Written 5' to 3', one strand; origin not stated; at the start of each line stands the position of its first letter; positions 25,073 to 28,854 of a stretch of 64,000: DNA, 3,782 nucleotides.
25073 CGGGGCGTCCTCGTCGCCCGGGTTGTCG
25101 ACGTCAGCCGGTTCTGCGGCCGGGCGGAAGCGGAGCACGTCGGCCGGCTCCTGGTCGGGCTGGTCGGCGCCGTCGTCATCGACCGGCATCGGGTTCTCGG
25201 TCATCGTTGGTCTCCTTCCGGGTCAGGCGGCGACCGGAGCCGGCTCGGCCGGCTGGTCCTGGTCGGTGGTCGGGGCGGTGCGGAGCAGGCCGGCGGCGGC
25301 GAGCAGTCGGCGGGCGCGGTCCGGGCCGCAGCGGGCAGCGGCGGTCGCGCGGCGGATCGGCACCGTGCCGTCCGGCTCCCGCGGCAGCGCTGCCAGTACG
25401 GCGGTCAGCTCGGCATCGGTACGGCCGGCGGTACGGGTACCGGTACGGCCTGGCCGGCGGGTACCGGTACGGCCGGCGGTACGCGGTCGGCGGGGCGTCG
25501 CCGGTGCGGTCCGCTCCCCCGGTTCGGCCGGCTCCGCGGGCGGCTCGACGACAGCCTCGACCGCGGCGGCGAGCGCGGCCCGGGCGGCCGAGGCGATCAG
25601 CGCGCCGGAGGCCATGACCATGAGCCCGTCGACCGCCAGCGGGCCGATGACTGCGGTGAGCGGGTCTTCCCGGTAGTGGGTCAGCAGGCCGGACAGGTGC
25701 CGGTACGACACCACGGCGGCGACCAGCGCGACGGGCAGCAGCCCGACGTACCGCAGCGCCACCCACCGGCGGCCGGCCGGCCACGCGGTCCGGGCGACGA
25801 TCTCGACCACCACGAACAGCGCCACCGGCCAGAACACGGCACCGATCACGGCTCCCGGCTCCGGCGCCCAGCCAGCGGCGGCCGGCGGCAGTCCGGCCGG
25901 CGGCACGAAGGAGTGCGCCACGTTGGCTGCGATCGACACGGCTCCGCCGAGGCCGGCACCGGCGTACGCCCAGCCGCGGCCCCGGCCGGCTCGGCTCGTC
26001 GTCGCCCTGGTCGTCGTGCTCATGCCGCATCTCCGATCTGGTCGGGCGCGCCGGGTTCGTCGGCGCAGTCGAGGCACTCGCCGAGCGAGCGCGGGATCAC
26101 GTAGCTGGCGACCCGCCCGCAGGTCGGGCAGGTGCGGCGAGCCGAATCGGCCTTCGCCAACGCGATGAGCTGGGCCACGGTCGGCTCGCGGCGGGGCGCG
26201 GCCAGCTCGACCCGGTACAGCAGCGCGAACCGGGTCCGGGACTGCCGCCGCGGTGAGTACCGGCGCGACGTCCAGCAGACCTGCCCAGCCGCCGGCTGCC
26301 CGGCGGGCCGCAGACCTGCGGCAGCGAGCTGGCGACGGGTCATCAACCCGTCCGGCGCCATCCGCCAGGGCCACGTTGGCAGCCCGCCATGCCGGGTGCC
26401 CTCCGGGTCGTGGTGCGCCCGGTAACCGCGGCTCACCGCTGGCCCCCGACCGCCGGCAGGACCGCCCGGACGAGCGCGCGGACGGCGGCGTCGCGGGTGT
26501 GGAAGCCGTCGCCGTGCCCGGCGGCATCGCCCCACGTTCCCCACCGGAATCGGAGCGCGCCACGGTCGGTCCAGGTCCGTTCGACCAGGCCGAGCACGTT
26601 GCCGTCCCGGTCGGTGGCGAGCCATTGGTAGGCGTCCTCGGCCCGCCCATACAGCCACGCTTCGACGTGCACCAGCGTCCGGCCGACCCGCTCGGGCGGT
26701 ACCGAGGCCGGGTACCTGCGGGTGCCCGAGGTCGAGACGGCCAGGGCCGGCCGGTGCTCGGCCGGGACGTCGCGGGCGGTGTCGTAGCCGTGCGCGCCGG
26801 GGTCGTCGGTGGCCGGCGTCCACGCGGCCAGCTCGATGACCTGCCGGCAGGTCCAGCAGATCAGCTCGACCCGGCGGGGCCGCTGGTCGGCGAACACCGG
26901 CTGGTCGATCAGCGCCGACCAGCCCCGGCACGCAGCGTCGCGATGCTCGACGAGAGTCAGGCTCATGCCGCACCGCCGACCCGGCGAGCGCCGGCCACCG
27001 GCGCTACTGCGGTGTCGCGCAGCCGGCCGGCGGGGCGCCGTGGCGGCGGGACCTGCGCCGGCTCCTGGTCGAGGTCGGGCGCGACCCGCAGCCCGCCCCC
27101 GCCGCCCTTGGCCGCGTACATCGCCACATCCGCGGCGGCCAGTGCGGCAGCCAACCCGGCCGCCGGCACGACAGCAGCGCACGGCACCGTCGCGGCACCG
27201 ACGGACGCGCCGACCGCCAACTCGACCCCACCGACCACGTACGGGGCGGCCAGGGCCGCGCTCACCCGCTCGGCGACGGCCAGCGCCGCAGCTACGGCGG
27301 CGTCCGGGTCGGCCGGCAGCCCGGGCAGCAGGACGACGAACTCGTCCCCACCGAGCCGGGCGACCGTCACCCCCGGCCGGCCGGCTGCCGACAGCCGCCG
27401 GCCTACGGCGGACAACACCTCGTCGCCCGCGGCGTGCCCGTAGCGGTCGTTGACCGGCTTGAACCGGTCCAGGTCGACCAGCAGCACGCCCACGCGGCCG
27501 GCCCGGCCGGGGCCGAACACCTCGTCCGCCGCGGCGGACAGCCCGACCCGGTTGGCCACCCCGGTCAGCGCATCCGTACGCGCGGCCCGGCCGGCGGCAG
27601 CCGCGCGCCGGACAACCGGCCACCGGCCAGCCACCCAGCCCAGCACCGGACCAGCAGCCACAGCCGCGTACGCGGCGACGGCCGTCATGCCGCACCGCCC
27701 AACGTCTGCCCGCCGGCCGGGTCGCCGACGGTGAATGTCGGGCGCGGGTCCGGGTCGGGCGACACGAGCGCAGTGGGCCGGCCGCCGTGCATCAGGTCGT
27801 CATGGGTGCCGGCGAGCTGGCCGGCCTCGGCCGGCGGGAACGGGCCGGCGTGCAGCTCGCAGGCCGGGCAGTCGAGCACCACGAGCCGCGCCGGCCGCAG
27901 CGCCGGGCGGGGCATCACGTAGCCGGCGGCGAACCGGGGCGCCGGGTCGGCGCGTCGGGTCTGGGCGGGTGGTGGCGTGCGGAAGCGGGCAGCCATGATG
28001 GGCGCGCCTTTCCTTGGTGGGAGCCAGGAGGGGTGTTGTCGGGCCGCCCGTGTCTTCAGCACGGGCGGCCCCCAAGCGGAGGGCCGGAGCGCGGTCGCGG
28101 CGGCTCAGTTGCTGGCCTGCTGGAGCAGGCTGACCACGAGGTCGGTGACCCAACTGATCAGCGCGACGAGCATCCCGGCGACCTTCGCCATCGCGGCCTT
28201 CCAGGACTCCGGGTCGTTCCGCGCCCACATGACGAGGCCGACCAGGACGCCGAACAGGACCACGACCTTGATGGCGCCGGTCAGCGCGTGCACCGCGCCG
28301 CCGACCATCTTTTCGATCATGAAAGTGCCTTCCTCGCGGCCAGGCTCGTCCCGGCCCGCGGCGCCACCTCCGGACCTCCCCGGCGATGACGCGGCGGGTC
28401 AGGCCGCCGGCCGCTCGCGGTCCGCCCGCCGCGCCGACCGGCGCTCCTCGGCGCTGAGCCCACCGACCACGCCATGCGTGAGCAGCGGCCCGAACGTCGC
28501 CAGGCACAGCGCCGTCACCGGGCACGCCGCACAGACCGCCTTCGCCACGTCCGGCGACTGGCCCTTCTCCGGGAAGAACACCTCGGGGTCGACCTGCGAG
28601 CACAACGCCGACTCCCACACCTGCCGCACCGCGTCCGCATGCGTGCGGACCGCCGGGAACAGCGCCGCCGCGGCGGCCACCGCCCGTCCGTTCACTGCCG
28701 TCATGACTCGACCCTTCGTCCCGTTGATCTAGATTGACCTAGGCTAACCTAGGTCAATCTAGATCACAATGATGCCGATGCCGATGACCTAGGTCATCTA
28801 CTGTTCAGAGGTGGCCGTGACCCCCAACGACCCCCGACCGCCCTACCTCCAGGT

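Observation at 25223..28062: A sensor-less GGDEF diguanylate cyclase embedded in a translationally coupled AICE operon with a repeated gene-junction sequence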

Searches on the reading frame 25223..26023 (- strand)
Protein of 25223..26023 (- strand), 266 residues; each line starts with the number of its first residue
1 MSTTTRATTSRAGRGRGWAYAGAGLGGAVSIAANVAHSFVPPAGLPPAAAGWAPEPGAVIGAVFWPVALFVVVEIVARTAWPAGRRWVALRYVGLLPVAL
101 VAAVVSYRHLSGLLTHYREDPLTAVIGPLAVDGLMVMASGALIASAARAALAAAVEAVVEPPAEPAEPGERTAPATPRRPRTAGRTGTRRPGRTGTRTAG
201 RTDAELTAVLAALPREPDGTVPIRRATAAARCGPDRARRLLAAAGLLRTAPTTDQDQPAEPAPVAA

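Call 13: search_protein_families(library=pfam, proteins=[window:25223-26023:-], max_evalue=0.01)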
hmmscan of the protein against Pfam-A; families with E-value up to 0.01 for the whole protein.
window:25223-26023:- (266 aa): 1 family
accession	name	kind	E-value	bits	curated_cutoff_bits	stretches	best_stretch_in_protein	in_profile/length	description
PF10935.13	DUF2637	-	0.0014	19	22.8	1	94-143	6-55/161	Protein of unknown function (DUF2637)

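Call 26: search_protein_families(library=ncbifam, proteins=[window:25223-26023:-], max_evalue=0.01)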
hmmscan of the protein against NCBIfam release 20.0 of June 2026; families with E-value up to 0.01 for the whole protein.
window:25223-26023:- (266 aa): 0 families

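Call 27: search_protein_families(library=phrogs, proteins=[window:25223-26023:-], max_evalue=0.01)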
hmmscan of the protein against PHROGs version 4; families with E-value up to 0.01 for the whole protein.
window:25223-26023:- (266 aa): 0 families

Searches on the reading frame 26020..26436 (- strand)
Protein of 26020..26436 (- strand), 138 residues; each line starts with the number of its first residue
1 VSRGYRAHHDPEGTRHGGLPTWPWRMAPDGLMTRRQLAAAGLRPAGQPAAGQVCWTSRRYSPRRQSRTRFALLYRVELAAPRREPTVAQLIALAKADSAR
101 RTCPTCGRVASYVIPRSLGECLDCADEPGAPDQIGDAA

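Call 13: search_protein_families(library=pfam, proteins=[window:26020-26436:-], max_evalue=0.01)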
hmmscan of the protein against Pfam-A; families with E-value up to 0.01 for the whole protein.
window:26020-26436:- (138 aa): 0 families

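Call 26: search_protein_families(library=ncbifam, proteins=[window:26020-26436:-], max_evalue=0.01)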
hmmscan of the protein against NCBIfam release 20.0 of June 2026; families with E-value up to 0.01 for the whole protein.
window:26020-26436:- (138 aa): 1 family
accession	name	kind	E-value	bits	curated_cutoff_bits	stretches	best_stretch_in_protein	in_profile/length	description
NF041638.1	QRL_CxxC_CxxC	subfamily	1.8e-38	131.3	65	1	19-125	1-102/102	RRQRL motif-containing zinc-binding protein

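Call 27: search_protein_families(library=phrogs, proteins=[window:26020-26436:-], max_evalue=0.01)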
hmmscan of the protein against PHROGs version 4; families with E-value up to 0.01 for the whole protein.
window:26020-26436:- (138 aa): 0 families

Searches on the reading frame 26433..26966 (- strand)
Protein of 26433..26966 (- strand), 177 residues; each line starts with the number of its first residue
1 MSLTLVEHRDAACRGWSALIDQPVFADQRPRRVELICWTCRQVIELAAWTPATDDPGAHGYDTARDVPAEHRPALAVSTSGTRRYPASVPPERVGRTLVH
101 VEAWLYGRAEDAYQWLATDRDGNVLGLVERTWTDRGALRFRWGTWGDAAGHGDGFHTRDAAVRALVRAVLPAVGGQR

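Call 13: search_protein_families(library=pfam, proteins=[window:26433-26966:-], max_evalue=0.01)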
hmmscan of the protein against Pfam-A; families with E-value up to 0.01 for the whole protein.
window:26433-26966:- (177 aa): 0 families

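Call 26: search_protein_families(library=ncbifam, proteins=[window:26433-26966:-], max_evalue=0.01)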
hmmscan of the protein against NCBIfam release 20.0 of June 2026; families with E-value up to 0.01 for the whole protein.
window:26433-26966:- (177 aa): 0 families

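Call 27: search_protein_families(library=phrogs, proteins=[window:26433-26966:-], max_evalue=0.01)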
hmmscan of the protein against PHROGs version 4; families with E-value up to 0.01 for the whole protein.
window:26433-26966:- (177 aa): 0 families

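Call 71: find_homologous_proteins(query=window:26433-26966:-, max_evalue=0.001)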
Query window:26433-26966:- (177 aa): 5 proteins with E <= 0.001 among 630 candidates.
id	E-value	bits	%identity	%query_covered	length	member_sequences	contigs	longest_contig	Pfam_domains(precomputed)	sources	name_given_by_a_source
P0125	3.6e-116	404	100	100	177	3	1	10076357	-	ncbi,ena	-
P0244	5.0e-85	302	75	100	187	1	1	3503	-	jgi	jgi:hypothetical protein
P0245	3.9e-74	267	69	97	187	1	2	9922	-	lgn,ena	-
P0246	1.9e-38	150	54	79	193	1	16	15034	-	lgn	-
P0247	2.4e-37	147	46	89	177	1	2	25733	-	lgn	-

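Call 72: find_encoding_contigs(protein=P0247, flank=10000, max_places=2)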
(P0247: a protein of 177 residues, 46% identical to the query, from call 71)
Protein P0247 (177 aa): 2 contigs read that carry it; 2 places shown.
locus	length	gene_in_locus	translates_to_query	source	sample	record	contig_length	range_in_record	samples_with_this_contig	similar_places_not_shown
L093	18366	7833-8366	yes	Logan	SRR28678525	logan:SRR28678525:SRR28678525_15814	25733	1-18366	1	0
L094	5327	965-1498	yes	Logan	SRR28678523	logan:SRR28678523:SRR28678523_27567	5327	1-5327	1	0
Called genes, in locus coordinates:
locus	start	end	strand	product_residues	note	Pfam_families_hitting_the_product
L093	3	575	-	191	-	?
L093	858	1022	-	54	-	PF04957:RMF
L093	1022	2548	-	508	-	-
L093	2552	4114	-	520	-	PF05133:SPP1_portal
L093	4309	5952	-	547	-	-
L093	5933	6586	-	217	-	-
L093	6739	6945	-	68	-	-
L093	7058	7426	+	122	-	-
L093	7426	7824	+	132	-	-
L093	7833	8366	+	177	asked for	-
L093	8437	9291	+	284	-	PF23859:DpdA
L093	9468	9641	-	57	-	-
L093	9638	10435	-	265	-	PF01555:N6_N4_Mtase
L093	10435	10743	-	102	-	-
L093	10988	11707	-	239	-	-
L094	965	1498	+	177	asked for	-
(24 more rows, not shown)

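Call 73: find_encoding_contigs(protein=P0246, flank=10000, max_places=2)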
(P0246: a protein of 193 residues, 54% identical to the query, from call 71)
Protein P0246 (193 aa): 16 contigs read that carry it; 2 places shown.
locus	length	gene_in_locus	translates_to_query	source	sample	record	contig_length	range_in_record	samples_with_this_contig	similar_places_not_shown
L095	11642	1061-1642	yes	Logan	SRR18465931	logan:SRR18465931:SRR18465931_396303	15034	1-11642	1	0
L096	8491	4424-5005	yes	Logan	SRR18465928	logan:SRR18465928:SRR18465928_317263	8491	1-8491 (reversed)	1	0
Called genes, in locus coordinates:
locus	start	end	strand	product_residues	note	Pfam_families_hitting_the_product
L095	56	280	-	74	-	-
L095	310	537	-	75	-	-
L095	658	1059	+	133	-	-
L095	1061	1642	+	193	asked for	-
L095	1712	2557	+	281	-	PF00589:Phage_integrase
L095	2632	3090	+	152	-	-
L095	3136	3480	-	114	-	-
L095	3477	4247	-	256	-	PF01510:Amidase_2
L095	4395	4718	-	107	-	-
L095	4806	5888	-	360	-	PF18454:Mtd_N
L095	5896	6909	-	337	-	PF13385:Laminin_G_3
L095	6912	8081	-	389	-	-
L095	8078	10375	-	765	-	-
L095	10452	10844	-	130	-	-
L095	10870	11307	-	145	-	-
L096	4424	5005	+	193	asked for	-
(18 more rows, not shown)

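Call 74: find_encoding_contigs(protein=P0245, flank=10000, max_places=1)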
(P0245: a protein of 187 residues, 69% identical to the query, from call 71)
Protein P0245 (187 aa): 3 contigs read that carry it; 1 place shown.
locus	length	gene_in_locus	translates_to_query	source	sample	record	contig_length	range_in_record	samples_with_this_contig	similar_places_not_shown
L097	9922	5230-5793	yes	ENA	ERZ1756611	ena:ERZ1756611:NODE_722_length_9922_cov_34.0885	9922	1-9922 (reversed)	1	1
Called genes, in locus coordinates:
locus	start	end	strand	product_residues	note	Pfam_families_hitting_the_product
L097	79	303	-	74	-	PF13384:HTH_23, PF06056:Terminase_5, PF13518:HTH_28, PF13551:HTH_29 (weak)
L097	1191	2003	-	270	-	-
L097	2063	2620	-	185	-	PF13563:2_5_RNA_ligase2 (weak)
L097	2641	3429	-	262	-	PF13560:HTH_31, PF01381:HTH_3 (weak)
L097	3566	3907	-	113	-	PF00392:GntR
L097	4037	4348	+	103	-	PF02467:Whib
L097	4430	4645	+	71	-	-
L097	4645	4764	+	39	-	-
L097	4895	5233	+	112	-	-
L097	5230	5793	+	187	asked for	-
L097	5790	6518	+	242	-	-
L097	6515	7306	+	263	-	-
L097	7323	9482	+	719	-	-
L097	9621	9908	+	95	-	PF09250:Prim-Pol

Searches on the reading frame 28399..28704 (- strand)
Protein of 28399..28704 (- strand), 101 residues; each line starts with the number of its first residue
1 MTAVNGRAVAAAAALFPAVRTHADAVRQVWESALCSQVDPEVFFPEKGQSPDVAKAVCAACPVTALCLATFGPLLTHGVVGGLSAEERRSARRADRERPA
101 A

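Call 26: search_protein_families(library=ncbifam, proteins=[window:28399-28704:-], max_evalue=0.01)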
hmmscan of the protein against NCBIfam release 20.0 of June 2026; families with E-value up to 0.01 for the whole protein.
window:28399-28704:- (101 aa): 0 families

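Call 27: search_protein_families(library=phrogs, proteins=[window:28399-28704:-], max_evalue=0.01)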
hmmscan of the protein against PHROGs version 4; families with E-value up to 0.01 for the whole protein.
window:28399-28704:- (101 aa): 10 families
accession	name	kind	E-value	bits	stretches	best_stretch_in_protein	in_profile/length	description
phrog_472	-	transcription regulation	1.5e-17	64.6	1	26-100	37-116/523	WhiB transcriptional factor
phrog_1333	-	unknown function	2.3e-15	58.1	1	23-97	13-91/166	-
phrog_14459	-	transcription regulation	4.5e-12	47.5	1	30-98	16-88/137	transcriptional regulator WhiB-like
phrog_8273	-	unknown function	6.1e-11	43.6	1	32-94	113-176/216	-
phrog_12112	-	transcription regulation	1.9e-09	38.9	1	31-97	8-72/130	transcriptional regulator WhiB-like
phrog_10071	-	transcription regulation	6.5e-08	33.4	1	31-93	15-83/196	transcriptional regulator WhiB-like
phrog_9926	-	transcription regulation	0.00017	22.9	1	33-97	28-98/107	transcriptional regulator WhiB-like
phrog_14304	-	transcription regulation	0.0013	19.6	1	23-90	38-122/187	transcriptional regulator WhiB-like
phrog_18034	-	transcription regulation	0.0019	19.1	1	48-98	55-108/116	transcriptional regulator WhiB-like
phrog_33896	-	unknown function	0.0077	16.7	0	52-92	258-302/310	-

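Call 64: search_protein_families(library=pfam, proteins=[window:28399-28704:-], max_evalue=1)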
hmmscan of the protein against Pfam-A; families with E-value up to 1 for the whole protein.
window:28399-28704:- (101 aa): 1 family
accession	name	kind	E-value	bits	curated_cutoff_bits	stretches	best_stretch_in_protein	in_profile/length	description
PF02467.21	Whib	-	1.7e-14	54.5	23.6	1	31-89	3-63/65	Transcription factor WhiB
